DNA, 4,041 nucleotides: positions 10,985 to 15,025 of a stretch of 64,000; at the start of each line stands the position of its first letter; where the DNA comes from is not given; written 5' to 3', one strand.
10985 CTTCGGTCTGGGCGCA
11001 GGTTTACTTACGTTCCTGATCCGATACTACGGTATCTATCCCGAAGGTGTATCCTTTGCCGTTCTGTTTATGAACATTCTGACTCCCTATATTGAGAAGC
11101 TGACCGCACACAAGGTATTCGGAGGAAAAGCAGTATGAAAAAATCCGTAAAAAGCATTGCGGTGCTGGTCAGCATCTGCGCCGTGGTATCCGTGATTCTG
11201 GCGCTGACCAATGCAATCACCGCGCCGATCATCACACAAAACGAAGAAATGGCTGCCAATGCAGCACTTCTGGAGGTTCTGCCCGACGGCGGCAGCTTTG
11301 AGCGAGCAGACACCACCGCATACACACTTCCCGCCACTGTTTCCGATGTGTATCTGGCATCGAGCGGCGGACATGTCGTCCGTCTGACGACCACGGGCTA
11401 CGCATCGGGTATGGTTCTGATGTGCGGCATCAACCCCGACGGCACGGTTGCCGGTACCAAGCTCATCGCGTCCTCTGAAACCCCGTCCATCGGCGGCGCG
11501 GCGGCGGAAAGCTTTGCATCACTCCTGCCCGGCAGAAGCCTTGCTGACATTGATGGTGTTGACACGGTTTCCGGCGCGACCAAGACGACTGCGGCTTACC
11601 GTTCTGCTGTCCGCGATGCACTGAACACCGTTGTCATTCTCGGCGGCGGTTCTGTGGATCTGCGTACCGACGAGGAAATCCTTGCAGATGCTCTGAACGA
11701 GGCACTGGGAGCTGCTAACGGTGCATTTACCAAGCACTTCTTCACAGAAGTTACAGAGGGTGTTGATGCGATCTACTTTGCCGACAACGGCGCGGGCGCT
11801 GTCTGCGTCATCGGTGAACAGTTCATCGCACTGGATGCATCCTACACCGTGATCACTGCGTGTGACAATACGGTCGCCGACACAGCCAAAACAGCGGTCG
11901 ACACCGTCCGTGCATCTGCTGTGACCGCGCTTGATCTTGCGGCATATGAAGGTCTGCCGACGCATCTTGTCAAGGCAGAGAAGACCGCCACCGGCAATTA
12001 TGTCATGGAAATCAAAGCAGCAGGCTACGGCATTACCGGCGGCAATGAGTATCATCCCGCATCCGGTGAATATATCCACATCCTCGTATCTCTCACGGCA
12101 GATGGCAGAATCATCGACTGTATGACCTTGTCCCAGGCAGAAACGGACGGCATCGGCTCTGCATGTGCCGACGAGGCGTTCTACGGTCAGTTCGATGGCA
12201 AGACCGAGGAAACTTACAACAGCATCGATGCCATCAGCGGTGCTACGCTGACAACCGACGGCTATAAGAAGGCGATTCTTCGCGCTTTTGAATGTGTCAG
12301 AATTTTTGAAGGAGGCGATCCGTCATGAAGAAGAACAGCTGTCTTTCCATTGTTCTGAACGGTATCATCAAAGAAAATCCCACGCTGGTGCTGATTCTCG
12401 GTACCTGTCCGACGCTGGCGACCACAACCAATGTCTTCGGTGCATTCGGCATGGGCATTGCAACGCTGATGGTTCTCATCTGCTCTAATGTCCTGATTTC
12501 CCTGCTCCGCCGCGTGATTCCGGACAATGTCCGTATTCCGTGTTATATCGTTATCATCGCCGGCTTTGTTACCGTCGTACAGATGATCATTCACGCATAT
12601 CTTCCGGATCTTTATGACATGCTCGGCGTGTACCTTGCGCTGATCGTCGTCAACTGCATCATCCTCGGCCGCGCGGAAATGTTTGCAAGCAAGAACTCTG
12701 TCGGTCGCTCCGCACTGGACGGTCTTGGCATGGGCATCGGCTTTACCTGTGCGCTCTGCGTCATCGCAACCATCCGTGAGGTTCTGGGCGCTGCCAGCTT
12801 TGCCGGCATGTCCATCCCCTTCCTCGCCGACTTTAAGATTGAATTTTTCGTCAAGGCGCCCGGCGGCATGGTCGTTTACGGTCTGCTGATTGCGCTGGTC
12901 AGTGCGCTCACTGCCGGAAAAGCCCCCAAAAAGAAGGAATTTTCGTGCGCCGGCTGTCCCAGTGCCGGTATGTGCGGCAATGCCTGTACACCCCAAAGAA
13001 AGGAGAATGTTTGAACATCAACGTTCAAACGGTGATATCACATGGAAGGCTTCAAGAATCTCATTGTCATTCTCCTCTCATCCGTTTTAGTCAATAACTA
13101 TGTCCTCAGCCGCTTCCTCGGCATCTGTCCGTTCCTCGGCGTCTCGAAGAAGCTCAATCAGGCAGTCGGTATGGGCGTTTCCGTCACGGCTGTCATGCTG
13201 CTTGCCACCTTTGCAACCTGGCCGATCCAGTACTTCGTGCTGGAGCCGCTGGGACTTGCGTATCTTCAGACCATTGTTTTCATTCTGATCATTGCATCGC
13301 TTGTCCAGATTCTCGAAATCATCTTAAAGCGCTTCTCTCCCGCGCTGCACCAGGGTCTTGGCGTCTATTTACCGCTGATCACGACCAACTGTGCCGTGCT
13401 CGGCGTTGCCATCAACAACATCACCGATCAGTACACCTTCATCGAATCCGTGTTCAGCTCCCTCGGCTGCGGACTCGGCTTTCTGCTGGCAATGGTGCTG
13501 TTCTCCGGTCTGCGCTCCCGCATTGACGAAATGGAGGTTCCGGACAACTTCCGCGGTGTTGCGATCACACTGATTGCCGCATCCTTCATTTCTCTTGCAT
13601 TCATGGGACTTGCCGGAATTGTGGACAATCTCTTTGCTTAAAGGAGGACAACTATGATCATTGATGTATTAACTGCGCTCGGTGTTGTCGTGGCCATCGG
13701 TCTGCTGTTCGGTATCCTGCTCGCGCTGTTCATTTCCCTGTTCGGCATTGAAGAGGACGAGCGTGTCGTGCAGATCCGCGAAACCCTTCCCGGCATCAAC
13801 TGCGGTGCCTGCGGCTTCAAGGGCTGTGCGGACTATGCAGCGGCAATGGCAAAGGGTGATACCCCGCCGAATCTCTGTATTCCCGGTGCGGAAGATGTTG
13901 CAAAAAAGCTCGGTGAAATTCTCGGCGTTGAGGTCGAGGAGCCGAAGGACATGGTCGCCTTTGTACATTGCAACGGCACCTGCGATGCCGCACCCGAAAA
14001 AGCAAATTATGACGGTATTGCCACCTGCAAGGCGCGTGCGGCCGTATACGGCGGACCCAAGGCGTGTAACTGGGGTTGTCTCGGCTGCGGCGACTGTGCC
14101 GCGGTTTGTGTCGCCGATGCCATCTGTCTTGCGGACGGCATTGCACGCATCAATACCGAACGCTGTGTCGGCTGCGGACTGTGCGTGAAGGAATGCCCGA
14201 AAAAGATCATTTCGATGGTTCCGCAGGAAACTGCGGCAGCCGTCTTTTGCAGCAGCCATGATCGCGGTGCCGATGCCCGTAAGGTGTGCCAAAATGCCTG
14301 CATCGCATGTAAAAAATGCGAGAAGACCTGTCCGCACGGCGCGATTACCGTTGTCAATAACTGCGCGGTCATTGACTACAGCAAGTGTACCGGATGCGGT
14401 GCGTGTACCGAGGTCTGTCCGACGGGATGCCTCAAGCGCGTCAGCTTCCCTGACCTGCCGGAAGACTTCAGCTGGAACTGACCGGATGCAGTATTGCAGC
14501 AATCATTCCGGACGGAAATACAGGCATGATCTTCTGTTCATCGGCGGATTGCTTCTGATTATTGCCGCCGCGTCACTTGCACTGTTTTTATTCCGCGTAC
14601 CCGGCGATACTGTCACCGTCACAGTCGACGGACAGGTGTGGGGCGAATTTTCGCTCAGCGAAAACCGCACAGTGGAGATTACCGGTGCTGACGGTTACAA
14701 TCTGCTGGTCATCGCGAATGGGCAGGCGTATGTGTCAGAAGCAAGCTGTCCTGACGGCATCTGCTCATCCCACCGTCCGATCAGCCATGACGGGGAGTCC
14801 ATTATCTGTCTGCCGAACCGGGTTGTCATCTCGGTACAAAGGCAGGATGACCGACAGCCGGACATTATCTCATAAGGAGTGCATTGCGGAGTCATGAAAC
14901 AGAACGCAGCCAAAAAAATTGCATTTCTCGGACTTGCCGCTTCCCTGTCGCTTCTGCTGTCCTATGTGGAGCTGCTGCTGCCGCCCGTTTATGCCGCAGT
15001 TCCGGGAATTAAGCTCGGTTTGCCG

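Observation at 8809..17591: rnfCDGEAB extended by a NusG-II/Gx-transporter pair, a tandem-domain lipoprotein and a lipoprotein ApbE: a complete extracytoplasmic flavinylation module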

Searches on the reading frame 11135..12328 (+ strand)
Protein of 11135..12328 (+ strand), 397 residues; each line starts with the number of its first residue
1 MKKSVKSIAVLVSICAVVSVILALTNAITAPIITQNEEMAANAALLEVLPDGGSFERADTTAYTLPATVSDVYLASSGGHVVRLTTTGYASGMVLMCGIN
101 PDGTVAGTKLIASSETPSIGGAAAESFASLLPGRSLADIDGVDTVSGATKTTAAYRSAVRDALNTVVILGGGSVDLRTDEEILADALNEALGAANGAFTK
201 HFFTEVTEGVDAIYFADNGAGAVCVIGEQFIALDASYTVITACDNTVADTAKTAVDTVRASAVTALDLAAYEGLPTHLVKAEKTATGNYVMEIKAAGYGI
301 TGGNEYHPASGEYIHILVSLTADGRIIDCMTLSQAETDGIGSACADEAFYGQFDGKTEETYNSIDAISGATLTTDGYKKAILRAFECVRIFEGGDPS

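Call 3: search_protein_families(library=pfam, proteins=[window:11135-12328:+], max_evalue=0.01)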
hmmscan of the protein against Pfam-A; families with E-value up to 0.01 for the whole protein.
window:11135-12328:+ (397 aa): 1 family
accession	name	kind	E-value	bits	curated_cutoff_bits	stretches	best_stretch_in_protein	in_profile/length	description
PF04205.19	FMN_bind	-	1.3e-26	93.4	22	2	88-164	1-77/77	FMN-binding domain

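Call 6: search_protein_families(library=ncbifam, proteins=[window:11135-12328:+], max_evalue=0.01)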
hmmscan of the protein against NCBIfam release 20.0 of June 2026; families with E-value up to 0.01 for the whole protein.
window:11135-12328:+ (397 aa): 11 families
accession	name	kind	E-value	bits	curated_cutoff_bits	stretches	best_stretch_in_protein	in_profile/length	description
NF045876.1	RnfG_DVU2794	exception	1.5e-19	70.3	205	2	1-165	1-178/190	RnfABCDGE type electron transport complex subunit G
TIGR01947.1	rnfG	subfamily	3.6e-19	69.6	102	2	10-165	3-184/187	RnfABCDGE type electron transport complex subunit G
NF041840.1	rnfG_Methano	equivalog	9.3e-15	54.7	230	2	3-165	7-179/189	Rnf electron transport complex subunit RnfG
TIGR01938.1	nqrC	equivalog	3.4e-09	36.7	144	0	357-384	214-241/251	NADH:ubiquinone reductase (Na(+)-transporting) subunit C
NF002519.0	PRK01908.1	equivalog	8.5e-09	35.3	178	1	2-120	2-132/209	electron transport complex subunit RsxG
NF003747.0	PRK05346.1-2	equivalog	4.4e-07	29.4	336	0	359-381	213-235/260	Na(+)-translocating NADH-quinone reductase subunit C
NF003749.0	PRK05346.1-5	equivalog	0.00025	20.5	255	0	356-380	213-237/261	Na(+)-translocating NADH-quinone reductase subunit C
NF003750.0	PRK05346.2-1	equivalog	0.0014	18.3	352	0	354-383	184-213/225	Na(+)-translocating NADH-quinone reductase subunit C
NF003746.0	PRK05346.1-1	equivalog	0.0038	16.4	337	0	359-379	218-238/264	Na(+)-translocating NADH-quinone reductase subunit C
NF003982.0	PRK05471.1-1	equivalog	0.0058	16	441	0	1-71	1-69/262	CDP-diacylglycerol diphosphatase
NF003755.0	PRK05346.2-6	equivalog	0.0081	15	563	0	319-357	190-229/310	Na(+)-translocating NADH-quinone reductase subunit C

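Call 82: search_solved_structures(query=window:11135-12328:+, max_evalue=0.001)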
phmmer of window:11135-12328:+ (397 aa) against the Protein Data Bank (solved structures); distinct sequences matched with E-value up to 0.001: 2.
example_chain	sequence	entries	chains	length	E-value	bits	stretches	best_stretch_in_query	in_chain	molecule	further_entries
9eri_G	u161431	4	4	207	4.4e-11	45.8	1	10-154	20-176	Na(+)-translocating ferredoxin:NAD(+) oxidoreductase complex subunit G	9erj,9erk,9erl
7zc6_G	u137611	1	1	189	2.3e-10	43.5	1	5-141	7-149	RnfG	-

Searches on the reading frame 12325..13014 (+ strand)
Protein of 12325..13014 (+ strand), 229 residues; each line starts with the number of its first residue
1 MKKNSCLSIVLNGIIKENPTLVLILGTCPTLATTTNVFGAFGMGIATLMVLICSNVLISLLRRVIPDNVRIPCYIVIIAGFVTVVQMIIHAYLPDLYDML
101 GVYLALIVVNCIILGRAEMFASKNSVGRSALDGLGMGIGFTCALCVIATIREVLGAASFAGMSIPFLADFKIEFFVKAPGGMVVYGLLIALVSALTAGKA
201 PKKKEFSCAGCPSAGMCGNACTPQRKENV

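Call 3: search_protein_families(library=pfam, proteins=[window:12325-13014:+], max_evalue=0.01)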
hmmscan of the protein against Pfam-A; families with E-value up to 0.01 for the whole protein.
window:12325-13014:+ (229 aa): 1 family
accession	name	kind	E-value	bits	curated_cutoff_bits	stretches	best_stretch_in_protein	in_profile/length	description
PF02508.19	Rnf-Nqr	-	2.5e-59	200.7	23.8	1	7-188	2-173/174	Rnf-Nqr subunit, membrane protein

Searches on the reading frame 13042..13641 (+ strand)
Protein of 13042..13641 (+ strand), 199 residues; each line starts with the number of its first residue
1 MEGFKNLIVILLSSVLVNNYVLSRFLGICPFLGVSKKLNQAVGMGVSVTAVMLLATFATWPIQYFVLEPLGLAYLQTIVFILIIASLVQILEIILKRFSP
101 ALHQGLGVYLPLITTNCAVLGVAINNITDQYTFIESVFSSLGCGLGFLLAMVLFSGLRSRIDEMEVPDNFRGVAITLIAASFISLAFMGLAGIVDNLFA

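Call 3: search_protein_families(library=pfam, proteins=[window:13042-13641:+], max_evalue=0.01)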
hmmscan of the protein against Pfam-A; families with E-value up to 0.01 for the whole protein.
window:13042-13641:+ (199 aa): 1 family
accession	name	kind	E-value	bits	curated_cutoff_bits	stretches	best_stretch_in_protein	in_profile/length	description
PF02508.19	Rnf-Nqr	-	2.4e-57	194.2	23.8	1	8-193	2-173/174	Rnf-Nqr subunit, membrane protein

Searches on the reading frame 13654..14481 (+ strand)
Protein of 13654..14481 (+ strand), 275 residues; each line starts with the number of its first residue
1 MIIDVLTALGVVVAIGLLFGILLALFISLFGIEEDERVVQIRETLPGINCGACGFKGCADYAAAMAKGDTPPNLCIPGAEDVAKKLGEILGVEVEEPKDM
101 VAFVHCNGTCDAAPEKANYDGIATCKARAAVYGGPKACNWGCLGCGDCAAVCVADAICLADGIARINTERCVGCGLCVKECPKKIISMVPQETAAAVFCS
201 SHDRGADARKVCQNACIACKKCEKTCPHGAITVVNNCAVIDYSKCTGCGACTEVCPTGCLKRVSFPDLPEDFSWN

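Call 3: search_protein_families(library=pfam, proteins=[window:13654-14481:+], max_evalue=0.01)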
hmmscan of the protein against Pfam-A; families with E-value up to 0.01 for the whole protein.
window:13654-14481:+ (275 aa): 14 families
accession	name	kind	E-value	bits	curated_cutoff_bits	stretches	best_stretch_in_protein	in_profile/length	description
PF00037.32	Fer4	-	3.6e-19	68.2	21.1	3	239-261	2-24/24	4Fe-4S binding domain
PF12837.12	Fer4_6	-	2.2e-15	56.2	25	3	163-184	1-22/24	4Fe-4S binding domain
PF13187.11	Fer4_9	-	2.5e-14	53.5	27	3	215-259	1-51/52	4Fe-4S dicluster domain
PF12797.12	Fer4_2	-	2.4e-13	49.5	24.5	2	239-257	4-22/22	4Fe-4S binding domain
PF04060.18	FeS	-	7.6e-13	48.4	23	1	45-77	1-33/33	Putative Fe-S cluster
PF14697.11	Fer4_21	-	3.8e-12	46.6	35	2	142-188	8-59/59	4Fe-4S dicluster domain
PF12838.12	Fer4_7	-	5.3e-12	46.4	27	2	216-259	2-52/52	4Fe-4S dicluster domain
PF13237.11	Fer4_10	-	3.9e-09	36.7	25.5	2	214-256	7-53/53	4Fe-4S dicluster domain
PF12800.12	Fer4_4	-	1.6e-08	34.6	24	2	243-258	2-17/17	4Fe-4S binding domain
PF25160.1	LdpA_Fe-S-bd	-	1.7e-08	34.5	27.6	2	148-190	9-47/49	LdpA Fe-S cluster-binding domain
PF13484.11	Fer4_16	-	3.8e-06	28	30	2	170-228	1-65/66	4Fe-4S double cluster binding domain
PF12798.12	Fer4_3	-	1.8e-05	25.6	27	0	171-184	1-14/15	4Fe-4S binding domain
PF13534.11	Fer4_17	-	2.3e-05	25.3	22.2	1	170-229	1-59/61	4Fe-4S dicluster domain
PF13183.11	Fer4_8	-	0.00082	20.3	27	1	169-229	3-67/68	4Fe-4S dicluster domain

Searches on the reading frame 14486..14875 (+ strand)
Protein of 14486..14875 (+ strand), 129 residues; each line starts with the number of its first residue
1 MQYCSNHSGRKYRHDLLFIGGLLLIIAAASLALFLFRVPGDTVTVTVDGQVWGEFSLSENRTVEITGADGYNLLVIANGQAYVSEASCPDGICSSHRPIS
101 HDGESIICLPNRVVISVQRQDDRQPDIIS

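Call 3: search_protein_families(library=pfam, proteins=[window:14486-14875:+], max_evalue=0.01)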
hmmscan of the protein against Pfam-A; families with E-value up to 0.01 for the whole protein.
window:14486-14875:+ (129 aa): 1 family
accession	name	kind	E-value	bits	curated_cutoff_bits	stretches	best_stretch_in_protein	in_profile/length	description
PF07009.16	NusG_II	-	5.4e-28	97.7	29.6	1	23-120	5-106/107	NusG domain II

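Call 6: search_protein_families(library=ncbifam, proteins=[window:14486-14875:+], max_evalue=0.01)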
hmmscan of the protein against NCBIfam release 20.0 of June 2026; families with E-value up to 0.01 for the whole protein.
window:14486-14875:+ (129 aa): 0 families

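Call 81: search_solved_structures(query=window:14486-14875:+, max_evalue=1)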
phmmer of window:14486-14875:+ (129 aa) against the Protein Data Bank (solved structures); distinct sequences matched with E-value up to 1: 5.
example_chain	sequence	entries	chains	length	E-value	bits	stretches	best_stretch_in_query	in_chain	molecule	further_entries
4esn_A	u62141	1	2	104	6.9e-20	74.6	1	44-126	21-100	hypothetical protein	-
2kpp_A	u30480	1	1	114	0.00061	23.1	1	48-126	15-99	Lin0431 protein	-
4obi_A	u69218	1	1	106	0.00067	23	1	47-123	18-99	Uncharacterized protein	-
3ld7_A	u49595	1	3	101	0.0049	20.2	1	48-119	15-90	Lin0431 protein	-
1m1g_A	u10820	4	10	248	0.046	17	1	42-116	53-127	Transcription antitermination protein nusG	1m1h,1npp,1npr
